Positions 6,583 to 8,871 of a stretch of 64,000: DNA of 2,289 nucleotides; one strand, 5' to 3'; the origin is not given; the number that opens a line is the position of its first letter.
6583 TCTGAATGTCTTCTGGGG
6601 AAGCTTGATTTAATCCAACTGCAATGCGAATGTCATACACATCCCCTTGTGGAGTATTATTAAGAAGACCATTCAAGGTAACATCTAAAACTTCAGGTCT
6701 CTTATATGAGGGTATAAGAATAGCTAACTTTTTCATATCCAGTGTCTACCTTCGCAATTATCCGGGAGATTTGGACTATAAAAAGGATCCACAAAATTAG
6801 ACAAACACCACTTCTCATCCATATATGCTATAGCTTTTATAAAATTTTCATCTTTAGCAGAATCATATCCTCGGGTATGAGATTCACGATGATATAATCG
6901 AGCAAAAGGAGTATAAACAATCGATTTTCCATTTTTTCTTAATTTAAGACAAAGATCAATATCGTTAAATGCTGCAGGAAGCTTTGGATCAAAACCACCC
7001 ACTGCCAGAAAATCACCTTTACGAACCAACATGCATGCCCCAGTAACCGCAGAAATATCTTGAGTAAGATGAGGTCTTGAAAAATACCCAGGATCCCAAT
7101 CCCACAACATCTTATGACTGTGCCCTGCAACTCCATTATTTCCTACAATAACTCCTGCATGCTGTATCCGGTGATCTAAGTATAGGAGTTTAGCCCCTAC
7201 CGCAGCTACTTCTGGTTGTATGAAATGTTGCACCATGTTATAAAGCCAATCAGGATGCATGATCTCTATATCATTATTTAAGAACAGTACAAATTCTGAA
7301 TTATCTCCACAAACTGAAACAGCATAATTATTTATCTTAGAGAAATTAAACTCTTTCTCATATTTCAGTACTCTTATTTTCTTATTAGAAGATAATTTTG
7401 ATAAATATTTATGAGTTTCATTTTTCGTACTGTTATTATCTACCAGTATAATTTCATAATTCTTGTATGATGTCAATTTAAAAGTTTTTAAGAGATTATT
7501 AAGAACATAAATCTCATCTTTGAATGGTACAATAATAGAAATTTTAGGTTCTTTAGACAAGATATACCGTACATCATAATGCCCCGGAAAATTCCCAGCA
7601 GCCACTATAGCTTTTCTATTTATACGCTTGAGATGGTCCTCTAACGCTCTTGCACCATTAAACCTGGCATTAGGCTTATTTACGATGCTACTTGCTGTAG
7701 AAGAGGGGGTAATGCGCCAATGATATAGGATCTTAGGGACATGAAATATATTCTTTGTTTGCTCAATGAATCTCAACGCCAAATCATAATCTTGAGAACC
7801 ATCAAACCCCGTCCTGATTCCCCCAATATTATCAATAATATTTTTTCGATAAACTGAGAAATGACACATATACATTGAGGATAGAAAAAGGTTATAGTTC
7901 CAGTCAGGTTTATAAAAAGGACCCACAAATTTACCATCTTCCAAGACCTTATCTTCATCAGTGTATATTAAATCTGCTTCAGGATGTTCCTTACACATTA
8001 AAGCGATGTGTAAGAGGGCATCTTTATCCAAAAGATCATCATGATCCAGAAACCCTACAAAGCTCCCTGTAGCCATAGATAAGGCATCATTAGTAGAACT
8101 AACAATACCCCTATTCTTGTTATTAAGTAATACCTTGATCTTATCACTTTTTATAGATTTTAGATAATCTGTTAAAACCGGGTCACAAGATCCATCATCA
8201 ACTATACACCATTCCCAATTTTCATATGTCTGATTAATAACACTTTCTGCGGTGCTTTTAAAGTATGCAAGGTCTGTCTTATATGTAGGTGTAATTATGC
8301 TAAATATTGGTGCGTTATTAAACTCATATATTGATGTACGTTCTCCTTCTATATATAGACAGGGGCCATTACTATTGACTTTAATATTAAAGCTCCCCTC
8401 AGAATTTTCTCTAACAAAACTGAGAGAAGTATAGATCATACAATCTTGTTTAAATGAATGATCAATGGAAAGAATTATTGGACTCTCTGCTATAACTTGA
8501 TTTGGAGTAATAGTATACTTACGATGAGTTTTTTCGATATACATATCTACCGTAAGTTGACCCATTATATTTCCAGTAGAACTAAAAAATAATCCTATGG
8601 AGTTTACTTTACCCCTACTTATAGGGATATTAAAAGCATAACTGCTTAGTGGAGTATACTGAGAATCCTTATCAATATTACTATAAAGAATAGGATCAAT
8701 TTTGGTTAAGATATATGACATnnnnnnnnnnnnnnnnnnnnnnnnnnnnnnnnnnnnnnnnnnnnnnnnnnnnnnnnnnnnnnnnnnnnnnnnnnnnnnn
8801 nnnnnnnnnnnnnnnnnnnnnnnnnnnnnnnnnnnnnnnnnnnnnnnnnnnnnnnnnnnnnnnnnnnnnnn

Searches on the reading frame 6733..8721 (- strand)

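Call 54: search_protein_families(library=phrogs, proteins=[window:6733-8721:-], max_evalue=0.00001)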
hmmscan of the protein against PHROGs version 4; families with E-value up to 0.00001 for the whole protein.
window:6733-8721:- (662 aa): 5 families
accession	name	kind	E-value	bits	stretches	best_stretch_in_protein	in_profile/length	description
phrog_14775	-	moron, auxiliary metabolic gene and host takeover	9.4e-11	42.7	1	186-342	30-187/203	glycosyltransferase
phrog_841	-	moron, auxiliary metabolic gene and host takeover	1.5e-09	38.8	0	392-502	2-113/309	GtrB-like O-antigen conversion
phrog_22739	-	moron, auxiliary metabolic gene and host takeover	4.4e-08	33.5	1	141-253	5-118/327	GtrB-like O-antigen conversion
phrog_19440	-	unknown function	2.8e-06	28.3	1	217-341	54-177/202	-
phrog_8858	-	moron, auxiliary metabolic gene and host takeover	6.1e-06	26.3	0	194-344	50-196/395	glycosyltransferase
